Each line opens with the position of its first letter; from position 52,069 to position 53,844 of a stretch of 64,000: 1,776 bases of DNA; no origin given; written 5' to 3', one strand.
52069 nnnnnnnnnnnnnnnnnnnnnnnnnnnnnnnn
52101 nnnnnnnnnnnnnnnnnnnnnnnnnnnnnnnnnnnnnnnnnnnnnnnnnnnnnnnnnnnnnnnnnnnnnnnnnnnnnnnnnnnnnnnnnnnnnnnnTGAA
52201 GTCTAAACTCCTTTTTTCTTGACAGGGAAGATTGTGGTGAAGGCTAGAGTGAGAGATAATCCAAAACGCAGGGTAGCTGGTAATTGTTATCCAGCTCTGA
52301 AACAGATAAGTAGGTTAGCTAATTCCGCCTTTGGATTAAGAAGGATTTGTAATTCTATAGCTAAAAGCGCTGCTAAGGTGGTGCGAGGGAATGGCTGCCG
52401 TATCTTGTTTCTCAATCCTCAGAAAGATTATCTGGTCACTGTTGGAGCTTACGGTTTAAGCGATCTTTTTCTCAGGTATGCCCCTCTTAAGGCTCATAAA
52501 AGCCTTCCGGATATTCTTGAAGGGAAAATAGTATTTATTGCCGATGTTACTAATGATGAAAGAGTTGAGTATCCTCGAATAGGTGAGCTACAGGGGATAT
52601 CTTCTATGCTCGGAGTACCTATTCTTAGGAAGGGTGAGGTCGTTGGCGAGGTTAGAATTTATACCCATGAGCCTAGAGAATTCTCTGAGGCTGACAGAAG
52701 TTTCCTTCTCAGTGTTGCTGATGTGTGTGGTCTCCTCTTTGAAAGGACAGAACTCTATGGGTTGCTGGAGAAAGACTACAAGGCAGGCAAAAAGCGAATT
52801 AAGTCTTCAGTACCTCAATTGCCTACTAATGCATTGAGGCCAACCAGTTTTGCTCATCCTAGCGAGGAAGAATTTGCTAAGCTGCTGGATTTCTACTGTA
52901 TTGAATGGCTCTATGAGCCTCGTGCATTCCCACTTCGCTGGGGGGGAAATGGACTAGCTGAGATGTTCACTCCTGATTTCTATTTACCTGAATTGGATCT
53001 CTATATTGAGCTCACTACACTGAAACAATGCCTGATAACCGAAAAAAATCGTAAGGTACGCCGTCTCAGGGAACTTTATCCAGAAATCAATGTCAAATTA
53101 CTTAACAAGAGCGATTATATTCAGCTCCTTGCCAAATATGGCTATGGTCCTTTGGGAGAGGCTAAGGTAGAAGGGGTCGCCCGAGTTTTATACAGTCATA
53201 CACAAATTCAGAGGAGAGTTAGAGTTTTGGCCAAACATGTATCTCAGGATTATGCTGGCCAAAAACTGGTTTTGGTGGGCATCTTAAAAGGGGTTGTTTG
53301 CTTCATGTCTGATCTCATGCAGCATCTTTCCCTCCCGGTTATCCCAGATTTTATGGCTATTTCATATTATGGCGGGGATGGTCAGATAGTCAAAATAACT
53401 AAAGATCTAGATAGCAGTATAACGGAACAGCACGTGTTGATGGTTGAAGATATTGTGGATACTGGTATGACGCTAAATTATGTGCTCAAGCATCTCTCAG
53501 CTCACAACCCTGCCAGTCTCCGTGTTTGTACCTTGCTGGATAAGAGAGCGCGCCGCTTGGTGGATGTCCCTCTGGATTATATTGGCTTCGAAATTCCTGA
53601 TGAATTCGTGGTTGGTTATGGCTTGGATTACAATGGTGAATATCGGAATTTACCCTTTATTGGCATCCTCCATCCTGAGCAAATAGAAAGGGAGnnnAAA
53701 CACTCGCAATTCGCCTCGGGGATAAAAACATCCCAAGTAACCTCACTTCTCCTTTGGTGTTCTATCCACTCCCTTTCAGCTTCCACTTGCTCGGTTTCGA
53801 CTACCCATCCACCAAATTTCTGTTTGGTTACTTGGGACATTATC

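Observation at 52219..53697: HPRT fused to an N-terminal GAF domain and an unassigned about 100-aa middle domain, directly downstream of nrdR-nrdJ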

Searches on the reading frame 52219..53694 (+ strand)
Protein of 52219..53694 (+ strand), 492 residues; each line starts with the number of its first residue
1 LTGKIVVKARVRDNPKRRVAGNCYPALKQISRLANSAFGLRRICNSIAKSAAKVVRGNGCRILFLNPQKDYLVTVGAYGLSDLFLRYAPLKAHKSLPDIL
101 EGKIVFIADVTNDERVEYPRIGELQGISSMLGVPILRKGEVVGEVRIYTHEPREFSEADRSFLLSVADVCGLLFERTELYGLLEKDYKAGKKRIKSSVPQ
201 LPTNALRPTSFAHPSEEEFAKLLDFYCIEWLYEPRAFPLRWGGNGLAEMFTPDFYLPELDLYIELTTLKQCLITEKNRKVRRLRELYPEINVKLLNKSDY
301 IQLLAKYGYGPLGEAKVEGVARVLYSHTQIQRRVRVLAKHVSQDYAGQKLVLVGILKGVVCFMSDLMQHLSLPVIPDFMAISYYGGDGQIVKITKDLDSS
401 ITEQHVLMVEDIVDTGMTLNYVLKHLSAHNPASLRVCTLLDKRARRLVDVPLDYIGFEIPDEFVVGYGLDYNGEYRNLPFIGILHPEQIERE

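Call 3: search_protein_families(library=pfam, proteins=[window:52219-53694:+], max_evalue=1)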
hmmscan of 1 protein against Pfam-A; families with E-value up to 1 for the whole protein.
window:52219-53694:+ (492 aa): 7 families
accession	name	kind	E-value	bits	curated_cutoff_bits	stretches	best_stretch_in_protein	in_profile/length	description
PF00156.33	Pribosyltran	-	7.6e-27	94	26.3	1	325-471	6-157/158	Phosphoribosyl transferase domain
PF13185.12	GAF_2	-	3.6e-10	40.6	28.6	1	47-173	11-134/136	GAF domain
PF01590.32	GAF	-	1.9e-08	35.4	22.4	1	40-171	2-130/133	GAF domain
PF14681.12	UPRTase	-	0.0015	18.5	27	1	339-439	56-158/206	Uracil phosphoribosyltransferase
PF13492.12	GAF_3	-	0.014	16.3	27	1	43-169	5-122/129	GAF domain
PF15714.11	SpoVT_C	-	0.22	12.1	27.5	1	93-167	46-120/128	Stage V sporulation protein T C-terminal, transcription factor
PF15609.12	PRTase_2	-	0.3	11.1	28.8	1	400-445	116-162/188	Phosphoribosyl transferase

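Call 4: search_protein_families(library=ncbifam, proteins=[window:52219-53694:+], max_evalue=1)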
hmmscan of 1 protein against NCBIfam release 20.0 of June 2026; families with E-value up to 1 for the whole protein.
window:52219-53694:+ (492 aa): 18 families
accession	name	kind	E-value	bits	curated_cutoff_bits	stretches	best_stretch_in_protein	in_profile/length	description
TIGR01203.1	HGPRTase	equivalog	1.7e-58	197.1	150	1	323-484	1-166/167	hypoxanthine phosphoribosyltransferase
NF006605.0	PRK09162.1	equivalog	1.3e-30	106.1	181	1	320-485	13-181/183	hypoxanthine-guanine phosphoribosyltransferase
NF003548.0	PRK05205.1-4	equivalog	1.3e-07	31.6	218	1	335-461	18-148/173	bifunctional pyr operon transcriptional regulator/uracil phosphoribosyltransferase PyrR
NF003545.0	PRK05205.1-1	equivalog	1.4e-05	24.6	140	1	334-456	10-142/171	bifunctional pyr operon transcriptional regulator/uracil phosphoribosyltransferase PyrR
NF003549.0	PRK05205.1-5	equivalog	4e-05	23.1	138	1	324-460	8-156/182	bifunctional pyr operon transcriptional regulator/uracil phosphoribosyltransferase PyrR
NF003546.0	PRK05205.1-2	equivalog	0.00012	21.8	268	1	322-461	4-153/175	bifunctional pyr operon transcriptional regulator/uracil phosphoribosyltransferase PyrR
NF008283.0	PRK11061.1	equivalog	0.00013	20.3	583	1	104-188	84-168/748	phosphoenolpyruvate--protein phosphotransferase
NF001097.0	PRK00129.1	equivalog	0.00039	20.2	114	1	337-440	59-161/209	uracil phosphoribosyltransferase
NF006613.0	PRK09177.1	equivalog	0.00046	19.8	138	1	326-426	13-109/159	xanthine phosphoribosyltransferase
NF002620.0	PRK02277.1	subfamily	0.00051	19.8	115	1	399-451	137-190/201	orotate phosphoribosyltransferase-like protein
TIGR01091.1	upp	equivalog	0.0015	18.2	208.35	1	340-440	60-159/207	uracil phosphoribosyltransferase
NF003547.0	PRK05205.1-3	equivalog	0.0097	15.7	230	1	322-461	14-167/194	bifunctional pyr operon transcriptional regulator/uracil phosphoribosyltransferase PyrR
NF008616.0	PRK11595.1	equivalog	0.021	14.3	304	1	396-439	180-223/227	DNA utilization protein GntX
TIGR01367.1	pyrE_Therm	equivalog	0.024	14.2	150.25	1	404-452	106-156/187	orotate phosphoribosyltransferase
NF049909.1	major_OM_FomA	equivalog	0.043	13.2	350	1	267-345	92-172/364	major outer membrane protein FomA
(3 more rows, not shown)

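Call 5: find_homologous_proteins(query=window:52219-53694:+)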
Query window:52219-53694:+ (492 aa): 4178 proteins with E <= 0.001 among 8000 candidates; the best 120 are listed.
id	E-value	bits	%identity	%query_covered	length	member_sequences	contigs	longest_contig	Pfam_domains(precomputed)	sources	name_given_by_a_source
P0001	0.0e+0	1094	100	98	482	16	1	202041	PF13185.13,PF01590.33,PF00156.34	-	-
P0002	1.9e-256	870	78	95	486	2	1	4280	PF13185.13,PF01590.33,PF00156.34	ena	-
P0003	2.8e-256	869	78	95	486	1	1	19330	PF13185.13,PF01590.33,PF00156.34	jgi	jgi:hypoxanthine phosphoribosyltransferase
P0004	3.0e-256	869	78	95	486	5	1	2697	PF13185.13,PF01590.33,PF00156.34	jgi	jgi:hypoxanthine phosphoribosyltransferase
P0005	4.9e-256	868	78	95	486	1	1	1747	PF13185.13,PF01590.33,PF00156.34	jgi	jgi:hypoxanthine phosphoribosyltransferase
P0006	1.0e-255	867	79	95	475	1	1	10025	PF13185.13,PF01590.33,PF00156.34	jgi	jgi:hypoxanthine phosphoribosyltransferase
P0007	1.2e-255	867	78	96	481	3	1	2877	PF13185.13,PF01590.33,PF00156.34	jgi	jgi:bifunctional protein TilS/HprT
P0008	2.6e-255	866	80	95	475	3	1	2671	PF13185.13,PF01590.33,PF00156.34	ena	-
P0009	3.4e-255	865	78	96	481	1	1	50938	PF13185.13,PF01590.33,PF00156.34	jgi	jgi:bifunctional protein TilS/HprT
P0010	3.6e-255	865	78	95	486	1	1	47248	PF13185.13,PF01590.33,PF00156.34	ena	-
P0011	4.4e-255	865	79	96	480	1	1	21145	PF13185.13,PF01590.33,PF00156.34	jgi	jgi:bifunctional protein TilS/HprT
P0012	4.9e-255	865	78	95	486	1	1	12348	PF13185.13,PF01590.33,PF00156.34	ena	-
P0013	7.3e-255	864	79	95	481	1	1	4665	PF13185.13,PF01590.33,PF00156.34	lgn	-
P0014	7.4e-255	864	79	95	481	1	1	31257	PF13185.13,PF01590.33,PF00156.34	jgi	jgi:hypoxanthine phosphoribosyltransferase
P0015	7.7e-255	864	78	95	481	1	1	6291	PF13185.13,PF01590.33,PF00156.34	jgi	-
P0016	1.2e-254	864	78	96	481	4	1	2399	PF13185.13,PF01590.33,PF00156.34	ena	-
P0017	1.5e-254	863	77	96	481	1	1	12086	PF13185.13,PF01590.33,PF00156.34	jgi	jgi:bifunctional protein TilS/HprT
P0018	1.7e-254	863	78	96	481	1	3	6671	PF13185.13,PF01590.33,PF00156.34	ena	-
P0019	2.3e-254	863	79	94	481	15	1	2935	PF13185.13,PF01590.33,PF00156.34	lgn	-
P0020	3.6e-254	862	78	96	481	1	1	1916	PF13185.13,PF01590.33,PF00156.34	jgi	jgi:hypoxanthine phosphoribosyltransferase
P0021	5.1e-254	862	78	96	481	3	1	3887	PF13185.13,PF01590.33,PF00156.34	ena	-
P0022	9.4e-254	861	78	95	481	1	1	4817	PF13185.13,PF01590.33,PF00156.34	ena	-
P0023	9.5e-254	861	78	95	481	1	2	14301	PF13185.13,PF01590.33,PF00156.34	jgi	jgi:hypoxanthine phosphoribosyltransferase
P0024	1.1e-253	861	78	96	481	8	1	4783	PF13185.13,PF01590.33,PF00156.34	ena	-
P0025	1.5e-253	860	78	95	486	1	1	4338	PF13185.13,PF01590.33,PF00156.34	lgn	-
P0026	1.5e-253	860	77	96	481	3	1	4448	PF13185.13,PF01590.33,PF00156.34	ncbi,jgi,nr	ncbi:MAG: hypoxanthine phosphoribosyltransferase [Dehalococcoidia bacterium]|nr:hypoxanthine phospho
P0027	1.6e-253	860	77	97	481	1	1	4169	PF13185.13,PF01590.33,PF00156.34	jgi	jgi:bifunctional protein TilS/HprT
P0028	2.3e-253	859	77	97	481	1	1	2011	PF13185.13,PF01590.33,PF00156.34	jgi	jgi:bifunctional protein TilS/HprT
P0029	2.4e-253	859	78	95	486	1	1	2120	PF13185.13,PF01590.33,PF00156.34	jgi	-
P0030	2.6e-253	859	77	96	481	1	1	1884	PF13185.13,PF01590.33,PF00156.34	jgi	-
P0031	2.6e-253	859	77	96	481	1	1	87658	PF13185.13,PF01590.33,PF00156.34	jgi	jgi:bifunctional protein TilS/HprT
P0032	2.7e-253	859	77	96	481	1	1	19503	PF13185.13,PF01590.33,PF00156.34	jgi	jgi:hypoxanthine phosphoribosyltransferase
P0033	3.1e-253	859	79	95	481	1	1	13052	PF13185.13,PF01590.33,PF00156.34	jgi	-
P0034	3.7e-253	859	77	95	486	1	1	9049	PF13185.13,PF01590.33,PF00156.34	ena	-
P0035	1.1e-252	857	78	96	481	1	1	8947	PF13185.13,PF01590.33,PF00156.34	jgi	jgi:hypoxanthine phosphoribosyltransferase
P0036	1.1e-252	857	78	96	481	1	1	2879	PF13185.13,PF01590.33,PF00156.34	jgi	-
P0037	1.7e-252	857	77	95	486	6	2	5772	PF13185.13,PF01590.33,PF00156.34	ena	-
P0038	2.0e-252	856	78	95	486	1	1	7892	PF13185.13,PF01590.33,PF00156.34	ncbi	-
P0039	2.2e-252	856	78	96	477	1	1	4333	PF13185.13,PF01590.33,PF00156.34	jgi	jgi:bifunctional protein TilS/HprT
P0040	2.6e-252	856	77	95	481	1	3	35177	PF13185.13,PF01590.33,PF00156.34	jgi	jgi:bifunctional protein TilS/HprT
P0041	4.6e-252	855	78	95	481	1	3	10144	PF13185.13,PF01590.33,PF00156.34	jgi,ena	-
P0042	4.9e-252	855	77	95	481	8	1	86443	PF13185.13,PF01590.33,PF00156.34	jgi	jgi:bifunctional protein TilS/HprT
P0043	5.3e-252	855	79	95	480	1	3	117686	PF13185.13,PF01590.33,PF00156.34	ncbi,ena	-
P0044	5.6e-252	855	77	96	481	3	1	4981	PF13185.13,PF01590.33,PF00156.34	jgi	-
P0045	5.9e-252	855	78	95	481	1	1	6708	PF13185.13,PF01590.33,PF00156.34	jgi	jgi:bifunctional protein TilS/HprT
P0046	6.0e-252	855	78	96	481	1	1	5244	PF13185.13,PF01590.33,PF00156.34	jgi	jgi:hypoxanthine phosphoribosyltransferase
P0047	6.6e-252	855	77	96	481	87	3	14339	PF13185.13,PF01590.33,PF00156.34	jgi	jgi:hypoxanthine phosphoribosyltransferase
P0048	9.2e-252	854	77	95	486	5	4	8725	PF13185.13,PF01590.33,PF00156.34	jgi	jgi:hypoxanthine phosphoribosyltransferase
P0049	1.1e-251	854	77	95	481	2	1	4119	PF13185.13,PF01590.33,PF00156.34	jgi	-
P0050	1.2e-251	854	77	95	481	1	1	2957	PF13185.13,PF01590.33,PF00156.34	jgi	jgi:bifunctional protein TilS/HprT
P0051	1.4e-251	854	77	96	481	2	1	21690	PF13185.13,PF01590.33,PF00156.34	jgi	-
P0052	1.6e-251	853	77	96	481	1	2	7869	PF13185.13,PF01590.33,PF00156.34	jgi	jgi:bifunctional protein TilS/HprT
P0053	1.6e-251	853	77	96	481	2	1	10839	PF13185.13,PF01590.33,PF00156.34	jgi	jgi:bifunctional protein TilS/HprT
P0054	1.7e-251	853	77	96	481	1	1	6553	PF13185.13,PF01590.33,PF00156.34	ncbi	-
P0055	1.7e-251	853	78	94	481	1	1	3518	PF13185.13,PF00156.34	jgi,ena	-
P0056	2.0e-251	853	79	95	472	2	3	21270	PF13185.13,PF01590.33,PF00156.34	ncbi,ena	-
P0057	2.1e-251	853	77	95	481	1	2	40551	PF13185.13,PF01590.33,PF00156.34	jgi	jgi:hypoxanthine phosphoribosyltransferase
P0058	2.9e-251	852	76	97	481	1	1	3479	PF13185.13,PF01590.33,PF00156.34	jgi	jgi:bifunctional protein TilS/HprT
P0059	4.0e-251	852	76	97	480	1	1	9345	PF13185.13,PF01590.33,PF00156.34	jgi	-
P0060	4.0e-251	852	77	97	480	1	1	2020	PF13185.13,PF01590.33,PF00156.34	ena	-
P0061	4.1e-251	852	77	96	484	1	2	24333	PF13185.13,PF01590.33,PF00156.34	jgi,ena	jgi:bifunctional protein TilS/HprT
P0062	4.6e-251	852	77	97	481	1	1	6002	PF13185.13,PF01590.33,PF00156.34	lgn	-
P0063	5.5e-251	852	76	97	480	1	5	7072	PF13185.13,PF01590.33,PF00156.34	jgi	-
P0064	6.0e-251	851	77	97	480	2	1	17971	PF13185.13,PF01590.33,PF00156.34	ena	-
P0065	6.6e-251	851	77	96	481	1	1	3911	PF13185.13,PF01590.33,PF00156.34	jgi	jgi:bifunctional protein TilS/HprT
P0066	6.8e-251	851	77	96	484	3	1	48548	PF13185.13,PF01590.33,PF00156.34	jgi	jgi:bifunctional protein TilS/HprT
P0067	7.3e-251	851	77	96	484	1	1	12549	PF13185.13,PF01590.33,PF00156.34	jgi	jgi:hypoxanthine phosphoribosyltransferase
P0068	7.9e-251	851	77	96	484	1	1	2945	PF13185.13,PF01590.33,PF00156.34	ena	-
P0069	7.9e-251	851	77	96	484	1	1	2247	PF13185.13,PF01590.33,PF00156.34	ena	-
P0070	8.4e-251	851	77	97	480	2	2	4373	PF13185.13,PF01590.33,PF00156.34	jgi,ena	-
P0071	8.7e-251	851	77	96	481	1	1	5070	PF13185.13,PF01590.33,PF00156.34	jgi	jgi:bifunctional protein TilS/HprT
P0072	1.0e-250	851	77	96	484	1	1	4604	PF13185.13,PF01590.33,PF00156.34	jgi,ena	jgi:bifunctional protein TilS/HprT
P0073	1.0e-250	851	76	96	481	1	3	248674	PF13185.13,PF01590.33,PF00156.34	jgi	jgi:bifunctional protein TilS/HprT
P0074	1.1e-250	851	77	96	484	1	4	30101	PF13185.13,PF01590.33,PF00156.34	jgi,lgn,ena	jgi:bifunctional protein TilS/HprT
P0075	1.1e-250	851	77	96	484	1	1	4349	PF13185.13,PF01590.33,PF00156.34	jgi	jgi:bifunctional protein TilS/HprT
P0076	1.2e-250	851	78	95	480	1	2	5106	PF13185.13,PF01590.33,PF00156.34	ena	-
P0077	1.2e-250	850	77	97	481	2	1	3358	PF13185.13,PF01590.33,PF00156.34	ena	-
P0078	1.2e-250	850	77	95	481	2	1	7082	PF13185.13,PF01590.33,PF00156.34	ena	-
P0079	1.4e-250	850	76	97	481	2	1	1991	PF13185.13,PF01590.33,PF00156.34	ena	-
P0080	1.4e-250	850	76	97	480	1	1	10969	PF13185.13,PF01590.33,PF00156.34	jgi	-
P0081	1.5e-250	850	77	95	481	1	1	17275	PF13185.13,PF01590.33,PF00156.34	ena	-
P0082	1.5e-250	850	77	96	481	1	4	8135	PF13185.13,PF01590.33,PF00156.34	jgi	jgi:bifunctional protein TilS/HprT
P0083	1.5e-250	850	77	96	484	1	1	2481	PF13185.13,PF01590.33,PF00156.34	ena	-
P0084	1.5e-250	850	77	96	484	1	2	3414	PF13185.13,PF01590.33,PF00156.34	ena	-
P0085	1.6e-250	850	76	96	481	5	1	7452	PF13185.13,PF01590.33,PF00156.34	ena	-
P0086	1.8e-250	850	76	96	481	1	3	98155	PF13185.13,PF01590.33,PF00156.34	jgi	jgi:bifunctional protein TilS/HprT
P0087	1.9e-250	850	76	96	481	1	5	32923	PF13185.13,PF01590.33,PF00156.34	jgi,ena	-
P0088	1.9e-250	850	76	96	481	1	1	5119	PF13185.13,PF01590.33,PF00156.34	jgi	-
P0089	2.0e-250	850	77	96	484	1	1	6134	PF13185.13,PF01590.33,PF00156.34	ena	-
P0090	2.1e-250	850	77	96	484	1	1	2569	PF13185.13,PF01590.33,PF00156.34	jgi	jgi:bifunctional protein TilS/HprT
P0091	2.1e-250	850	77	96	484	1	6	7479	PF13185.13,PF01590.33,PF00156.34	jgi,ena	-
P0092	2.1e-250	850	77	95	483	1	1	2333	PF13185.13,PF01590.33,PF00156.34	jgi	-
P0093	2.2e-250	850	76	95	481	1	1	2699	PF13185.13,PF01590.33,PF00156.34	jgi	jgi:bifunctional protein TilS/HprT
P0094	2.4e-250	849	77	96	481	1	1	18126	PF13185.13,PF01590.33,PF00156.34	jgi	-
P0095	2.7e-250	849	76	96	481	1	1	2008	PF13185.13,PF01590.33,PF00156.34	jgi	jgi:bifunctional protein TilS/HprT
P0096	2.8e-250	849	76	95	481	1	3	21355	PF13185.13,PF01590.33,PF00156.34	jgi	jgi:bifunctional protein TilS/HprT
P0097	2.8e-250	849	79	95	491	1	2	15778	PF13185.13,PF01590.33,PF00156.34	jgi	jgi:hypoxanthine phosphoribosyltransferase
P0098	2.9e-250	849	79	95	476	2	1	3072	PF13185.13,PF01590.33,PF00156.34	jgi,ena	-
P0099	3.0e-250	849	77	96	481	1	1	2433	PF13185.13,PF01590.33,PF00156.34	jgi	-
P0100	3.3e-250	849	77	95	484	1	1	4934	PF13185.13,PF01590.33,PF00156.34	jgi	jgi:bifunctional protein TilS/HprT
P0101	3.7e-250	849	77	96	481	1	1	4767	PF13185.13,PF01590.33,PF00156.34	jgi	jgi:bifunctional protein TilS/HprT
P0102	3.9e-250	849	77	96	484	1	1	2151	PF13185.13,PF01590.33,PF00156.34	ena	-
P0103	4.0e-250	849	77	96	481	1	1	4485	PF13185.13,PF01590.33,PF00156.34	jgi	jgi:bifunctional protein TilS/HprT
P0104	4.5e-250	849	76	96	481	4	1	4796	PF13185.13,PF01590.33,PF00156.34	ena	-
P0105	4.8e-250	848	76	96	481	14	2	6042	PF13185.13,PF01590.33,PF00156.34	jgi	jgi:bifunctional protein TilS/HprT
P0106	4.9e-250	848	77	97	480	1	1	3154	PF13185.13,PF01590.33,PF00156.34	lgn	-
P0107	7.0e-250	848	76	95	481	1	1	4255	PF13185.13,PF01590.33,PF00156.34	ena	-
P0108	7.2e-250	848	77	95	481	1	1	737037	PF13185.13,PF01590.33,PF00156.34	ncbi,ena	-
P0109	9.1e-250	848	77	96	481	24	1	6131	PF13185.13,PF01590.33,PF00156.34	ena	-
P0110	1.1e-249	847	77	95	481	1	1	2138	PF13185.13,PF01590.33,PF00156.34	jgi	jgi:bifunctional protein TilS/HprT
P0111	1.1e-249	847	76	97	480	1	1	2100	PF13185.13,PF01590.33,PF00156.34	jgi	-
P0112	1.3e-249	847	78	95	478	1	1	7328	PF13185.13,PF01590.33,PF00156.34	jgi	-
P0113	1.3e-249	847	76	96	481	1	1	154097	PF13185.13,PF01590.33,PF00156.34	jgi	jgi:bifunctional protein TilS/HprT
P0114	1.3e-249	847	76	96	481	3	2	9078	PF13185.13,PF01590.33,PF00156.34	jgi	jgi:bifunctional protein TilS/HprT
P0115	1.4e-249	847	77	95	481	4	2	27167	PF13185.13,PF01590.33,PF00156.34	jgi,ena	-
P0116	1.7e-249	847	78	95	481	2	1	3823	PF13185.13,PF01590.33,PF00156.34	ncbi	-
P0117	1.7e-249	847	77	96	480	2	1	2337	PF13185.13,PF01590.33,PF00156.34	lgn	-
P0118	1.9e-249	846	76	96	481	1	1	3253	PF13185.13,PF01590.33,PF00156.34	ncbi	-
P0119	2.0e-249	846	77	95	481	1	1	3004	PF13185.13,PF01590.33,PF00156.34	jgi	jgi:hypoxanthine phosphoribosyltransferase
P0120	2.1e-249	846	77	96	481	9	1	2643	PF13185.13,PF01590.33,PF00156.34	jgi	jgi:bifunctional protein TilS/HprT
